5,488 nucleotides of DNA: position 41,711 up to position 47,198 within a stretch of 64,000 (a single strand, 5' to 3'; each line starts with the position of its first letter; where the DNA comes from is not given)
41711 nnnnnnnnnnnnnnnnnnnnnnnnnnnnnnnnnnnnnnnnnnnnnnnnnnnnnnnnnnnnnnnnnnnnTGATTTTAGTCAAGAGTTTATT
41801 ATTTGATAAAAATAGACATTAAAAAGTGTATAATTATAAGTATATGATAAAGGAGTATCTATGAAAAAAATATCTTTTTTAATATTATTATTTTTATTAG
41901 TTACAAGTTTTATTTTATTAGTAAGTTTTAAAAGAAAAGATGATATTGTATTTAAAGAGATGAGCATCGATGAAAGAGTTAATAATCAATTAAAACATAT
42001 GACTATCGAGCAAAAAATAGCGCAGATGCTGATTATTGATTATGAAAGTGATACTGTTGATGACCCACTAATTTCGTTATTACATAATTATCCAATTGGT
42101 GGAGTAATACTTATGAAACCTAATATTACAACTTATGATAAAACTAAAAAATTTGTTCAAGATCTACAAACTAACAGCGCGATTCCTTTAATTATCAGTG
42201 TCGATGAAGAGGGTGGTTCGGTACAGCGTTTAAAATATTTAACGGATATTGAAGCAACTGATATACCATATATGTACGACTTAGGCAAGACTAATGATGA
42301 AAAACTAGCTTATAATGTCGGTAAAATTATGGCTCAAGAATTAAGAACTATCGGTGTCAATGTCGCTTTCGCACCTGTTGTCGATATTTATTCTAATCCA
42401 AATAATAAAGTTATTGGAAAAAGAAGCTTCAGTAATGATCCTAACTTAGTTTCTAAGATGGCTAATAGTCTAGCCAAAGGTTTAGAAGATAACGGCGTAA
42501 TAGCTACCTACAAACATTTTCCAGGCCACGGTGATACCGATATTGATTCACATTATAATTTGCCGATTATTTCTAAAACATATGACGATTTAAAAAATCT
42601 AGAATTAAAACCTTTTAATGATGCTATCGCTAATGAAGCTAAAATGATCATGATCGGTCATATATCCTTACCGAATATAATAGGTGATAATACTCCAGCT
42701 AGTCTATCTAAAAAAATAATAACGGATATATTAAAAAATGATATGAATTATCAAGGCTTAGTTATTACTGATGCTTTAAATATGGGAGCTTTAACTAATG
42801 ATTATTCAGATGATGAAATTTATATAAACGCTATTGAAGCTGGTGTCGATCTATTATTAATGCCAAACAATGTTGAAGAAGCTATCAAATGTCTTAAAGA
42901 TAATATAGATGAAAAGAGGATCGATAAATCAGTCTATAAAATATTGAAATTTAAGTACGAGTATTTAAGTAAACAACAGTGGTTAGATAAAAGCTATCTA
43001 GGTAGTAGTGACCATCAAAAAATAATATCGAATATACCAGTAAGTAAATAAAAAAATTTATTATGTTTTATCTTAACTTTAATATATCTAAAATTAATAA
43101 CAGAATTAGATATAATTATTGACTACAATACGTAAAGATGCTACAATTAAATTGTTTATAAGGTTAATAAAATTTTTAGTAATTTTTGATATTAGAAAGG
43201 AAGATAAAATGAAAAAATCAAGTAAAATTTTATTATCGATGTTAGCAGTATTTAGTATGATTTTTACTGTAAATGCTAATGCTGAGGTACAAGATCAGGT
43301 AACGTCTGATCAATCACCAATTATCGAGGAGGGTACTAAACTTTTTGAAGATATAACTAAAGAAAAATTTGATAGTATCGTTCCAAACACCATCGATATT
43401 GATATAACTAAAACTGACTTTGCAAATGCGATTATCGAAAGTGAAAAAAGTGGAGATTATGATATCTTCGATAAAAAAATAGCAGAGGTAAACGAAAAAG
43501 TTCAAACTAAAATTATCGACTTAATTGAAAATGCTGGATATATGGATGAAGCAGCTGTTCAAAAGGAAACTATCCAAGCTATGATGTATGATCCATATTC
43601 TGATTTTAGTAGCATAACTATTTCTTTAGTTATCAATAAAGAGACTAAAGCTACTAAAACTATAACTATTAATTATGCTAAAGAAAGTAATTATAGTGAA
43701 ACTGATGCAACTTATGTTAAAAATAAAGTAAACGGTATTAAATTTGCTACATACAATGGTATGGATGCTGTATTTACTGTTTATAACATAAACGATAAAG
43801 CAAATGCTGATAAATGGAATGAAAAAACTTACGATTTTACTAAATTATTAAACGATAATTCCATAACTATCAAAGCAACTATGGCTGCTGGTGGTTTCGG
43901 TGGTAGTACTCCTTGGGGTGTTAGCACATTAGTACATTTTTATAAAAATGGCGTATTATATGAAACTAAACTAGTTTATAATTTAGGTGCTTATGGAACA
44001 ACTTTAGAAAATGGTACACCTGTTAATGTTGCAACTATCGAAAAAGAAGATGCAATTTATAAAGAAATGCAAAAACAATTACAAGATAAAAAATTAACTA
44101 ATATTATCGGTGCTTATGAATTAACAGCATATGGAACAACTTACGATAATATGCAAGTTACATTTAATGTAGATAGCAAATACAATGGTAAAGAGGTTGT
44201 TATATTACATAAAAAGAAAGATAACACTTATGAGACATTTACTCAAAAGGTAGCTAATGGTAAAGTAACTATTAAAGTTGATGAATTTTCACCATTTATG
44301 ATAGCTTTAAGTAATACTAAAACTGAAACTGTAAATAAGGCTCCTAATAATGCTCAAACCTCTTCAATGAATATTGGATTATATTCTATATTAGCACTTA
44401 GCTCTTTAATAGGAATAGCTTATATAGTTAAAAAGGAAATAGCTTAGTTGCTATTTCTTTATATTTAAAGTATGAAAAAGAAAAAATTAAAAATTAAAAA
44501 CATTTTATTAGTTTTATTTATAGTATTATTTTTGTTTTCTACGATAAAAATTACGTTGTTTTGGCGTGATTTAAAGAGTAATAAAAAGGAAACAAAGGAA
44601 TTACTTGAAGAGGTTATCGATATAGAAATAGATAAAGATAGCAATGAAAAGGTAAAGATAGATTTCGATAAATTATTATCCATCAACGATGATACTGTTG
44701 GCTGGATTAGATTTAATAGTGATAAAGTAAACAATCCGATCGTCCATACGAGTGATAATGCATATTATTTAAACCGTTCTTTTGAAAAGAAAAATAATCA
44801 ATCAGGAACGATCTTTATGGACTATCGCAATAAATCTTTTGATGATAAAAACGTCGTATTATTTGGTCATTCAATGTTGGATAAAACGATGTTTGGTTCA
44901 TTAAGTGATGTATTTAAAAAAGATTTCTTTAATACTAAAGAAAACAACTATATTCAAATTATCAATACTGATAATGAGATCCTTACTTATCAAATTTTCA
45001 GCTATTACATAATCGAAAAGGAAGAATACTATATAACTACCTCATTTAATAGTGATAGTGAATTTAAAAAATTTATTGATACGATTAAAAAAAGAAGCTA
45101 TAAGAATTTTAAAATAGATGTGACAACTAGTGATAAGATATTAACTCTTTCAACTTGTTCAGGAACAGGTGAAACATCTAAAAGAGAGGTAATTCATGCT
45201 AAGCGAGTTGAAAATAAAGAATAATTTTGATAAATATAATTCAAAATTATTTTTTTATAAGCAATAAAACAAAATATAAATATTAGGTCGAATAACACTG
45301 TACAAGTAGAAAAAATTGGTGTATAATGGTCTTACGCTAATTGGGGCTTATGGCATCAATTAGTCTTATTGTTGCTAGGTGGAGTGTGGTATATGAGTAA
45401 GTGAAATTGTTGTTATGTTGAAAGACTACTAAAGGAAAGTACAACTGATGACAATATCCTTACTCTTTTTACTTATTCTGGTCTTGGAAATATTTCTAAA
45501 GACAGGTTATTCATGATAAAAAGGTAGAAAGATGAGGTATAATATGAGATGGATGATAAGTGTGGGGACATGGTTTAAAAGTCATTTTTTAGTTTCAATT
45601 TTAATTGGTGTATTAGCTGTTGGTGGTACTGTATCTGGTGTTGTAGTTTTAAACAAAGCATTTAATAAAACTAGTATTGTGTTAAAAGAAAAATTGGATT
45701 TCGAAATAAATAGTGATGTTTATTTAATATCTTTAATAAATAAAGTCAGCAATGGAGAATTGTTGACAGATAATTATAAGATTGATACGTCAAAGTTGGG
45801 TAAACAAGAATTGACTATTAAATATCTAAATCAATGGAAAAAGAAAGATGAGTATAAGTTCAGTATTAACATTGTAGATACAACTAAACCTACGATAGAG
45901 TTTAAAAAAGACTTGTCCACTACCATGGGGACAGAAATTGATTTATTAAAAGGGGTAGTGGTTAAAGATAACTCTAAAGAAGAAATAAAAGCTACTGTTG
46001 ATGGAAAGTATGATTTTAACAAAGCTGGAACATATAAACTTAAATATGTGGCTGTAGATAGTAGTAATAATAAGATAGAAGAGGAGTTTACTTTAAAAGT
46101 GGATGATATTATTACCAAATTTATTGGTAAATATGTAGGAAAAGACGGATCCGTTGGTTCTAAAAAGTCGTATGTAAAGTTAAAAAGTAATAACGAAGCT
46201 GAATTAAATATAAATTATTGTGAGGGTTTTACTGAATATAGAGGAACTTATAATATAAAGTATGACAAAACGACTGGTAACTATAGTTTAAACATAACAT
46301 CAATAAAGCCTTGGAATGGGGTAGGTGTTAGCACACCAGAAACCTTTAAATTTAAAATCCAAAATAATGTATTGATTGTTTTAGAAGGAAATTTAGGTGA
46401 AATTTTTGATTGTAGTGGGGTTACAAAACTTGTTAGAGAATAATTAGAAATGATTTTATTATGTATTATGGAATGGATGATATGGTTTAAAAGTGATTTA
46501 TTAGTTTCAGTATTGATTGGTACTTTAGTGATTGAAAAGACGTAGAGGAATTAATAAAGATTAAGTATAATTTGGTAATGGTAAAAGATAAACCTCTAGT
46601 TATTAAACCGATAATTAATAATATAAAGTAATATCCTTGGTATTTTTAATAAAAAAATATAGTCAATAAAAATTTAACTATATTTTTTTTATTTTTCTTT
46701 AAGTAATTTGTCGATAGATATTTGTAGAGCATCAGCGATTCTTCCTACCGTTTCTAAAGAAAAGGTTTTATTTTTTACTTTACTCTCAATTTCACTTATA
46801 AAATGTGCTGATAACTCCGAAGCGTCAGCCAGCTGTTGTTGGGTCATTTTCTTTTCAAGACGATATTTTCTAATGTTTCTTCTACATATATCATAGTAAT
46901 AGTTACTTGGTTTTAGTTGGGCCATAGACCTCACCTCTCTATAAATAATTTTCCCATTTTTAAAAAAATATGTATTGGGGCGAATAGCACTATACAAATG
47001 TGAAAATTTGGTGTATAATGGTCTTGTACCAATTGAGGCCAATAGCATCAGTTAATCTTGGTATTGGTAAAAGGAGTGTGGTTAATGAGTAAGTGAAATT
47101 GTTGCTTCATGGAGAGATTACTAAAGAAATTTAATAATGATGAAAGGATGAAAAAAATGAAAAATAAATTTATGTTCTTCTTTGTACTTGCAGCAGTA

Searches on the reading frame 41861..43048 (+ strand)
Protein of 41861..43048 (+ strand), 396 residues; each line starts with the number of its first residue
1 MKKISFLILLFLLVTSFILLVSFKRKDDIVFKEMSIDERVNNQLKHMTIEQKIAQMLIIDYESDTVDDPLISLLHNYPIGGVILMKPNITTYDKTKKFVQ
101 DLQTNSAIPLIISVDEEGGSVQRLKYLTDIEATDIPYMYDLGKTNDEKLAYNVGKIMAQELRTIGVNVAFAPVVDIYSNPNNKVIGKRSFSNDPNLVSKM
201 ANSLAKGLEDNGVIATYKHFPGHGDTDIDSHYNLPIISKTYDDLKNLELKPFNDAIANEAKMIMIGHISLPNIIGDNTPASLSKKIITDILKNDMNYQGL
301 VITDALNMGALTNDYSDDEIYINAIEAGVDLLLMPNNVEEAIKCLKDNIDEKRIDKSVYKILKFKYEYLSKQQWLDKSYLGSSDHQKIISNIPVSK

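Call 36: search_protein_families(library=pfam, proteins=[window:41861-43048:+], max_evalue=0.000001)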
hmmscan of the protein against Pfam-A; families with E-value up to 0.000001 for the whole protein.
window:41861-43048:+ (396 aa): 1 family
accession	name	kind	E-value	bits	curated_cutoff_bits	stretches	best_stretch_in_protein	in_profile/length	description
PF00933.27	Glyco_hydro_3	-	1.1e-82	278.5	27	1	48-362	1-314/316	Glycosyl hydrolase family 3 N terminal domain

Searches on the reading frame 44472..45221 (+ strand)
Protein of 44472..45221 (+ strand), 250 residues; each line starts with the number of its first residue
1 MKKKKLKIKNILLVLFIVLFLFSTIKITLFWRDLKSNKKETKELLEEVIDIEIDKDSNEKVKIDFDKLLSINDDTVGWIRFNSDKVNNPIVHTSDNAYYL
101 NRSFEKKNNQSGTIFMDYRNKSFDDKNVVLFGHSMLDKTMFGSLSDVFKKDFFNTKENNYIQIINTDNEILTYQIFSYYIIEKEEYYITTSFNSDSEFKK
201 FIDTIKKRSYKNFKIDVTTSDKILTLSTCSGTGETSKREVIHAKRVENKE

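Call 37: search_protein_families(library=pfam, proteins=[window:44472-45221:+], max_evalue=0.000001)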
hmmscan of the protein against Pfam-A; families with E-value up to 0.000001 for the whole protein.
window:44472-45221:+ (250 aa): 1 family
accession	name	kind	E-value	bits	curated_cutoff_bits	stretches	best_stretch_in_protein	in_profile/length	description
PF04203.18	Sortase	-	9.3e-14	51.7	26.6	1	104-246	16-125/125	Sortase domain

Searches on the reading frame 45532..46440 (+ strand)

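Call 37: search_protein_families(library=pfam, proteins=[window:45532-46440:+], max_evalue=0.000001)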
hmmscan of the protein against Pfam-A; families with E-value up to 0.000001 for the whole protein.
window:45532-46440:+ (303 aa): 0 families

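Call 69: search_protein_families(library=pfam, proteins=[window:45532-46440:+], max_evalue=0.01)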
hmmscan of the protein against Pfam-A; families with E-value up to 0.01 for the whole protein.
window:45532-46440:+ (303 aa): 3 families
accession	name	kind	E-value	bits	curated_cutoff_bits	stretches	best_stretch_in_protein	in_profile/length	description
PF16403.11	Bact_surface_Ig-like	-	2.2e-05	24.8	27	1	126-183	7-64/71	Bacterial surface protein, Ig-like domain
PF07523.18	Big_3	-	2.6e-05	24.9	21.2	0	46-100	5-59/68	Bacterial Ig-like domain (group 3)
PF09394.16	Inhibitor_I42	-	8.4e-05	23.2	27.2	0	79-114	54-91/91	Chagasin family peptidase inhibitor I42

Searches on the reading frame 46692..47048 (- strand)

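Call 37: search_protein_families(library=pfam, proteins=[window:46692-47048:-], max_evalue=0.000001)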
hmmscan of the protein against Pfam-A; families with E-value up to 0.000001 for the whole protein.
window:46692-47048:- (119 aa): 3 families
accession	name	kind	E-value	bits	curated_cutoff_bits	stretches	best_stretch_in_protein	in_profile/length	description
PF01381.28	HTH_3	-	2.8e-10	40.5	23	1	59-115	1-55/55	Helix-turn-helix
PF13443.12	HTH_26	-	4.4e-08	33.7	22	1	58-116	1-58/63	Cro/C1-type HTH DNA-binding domain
PF12844.13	HTH_19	-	2.3e-07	31.1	30.2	1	58-117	3-60/64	Helix-turn-helix domain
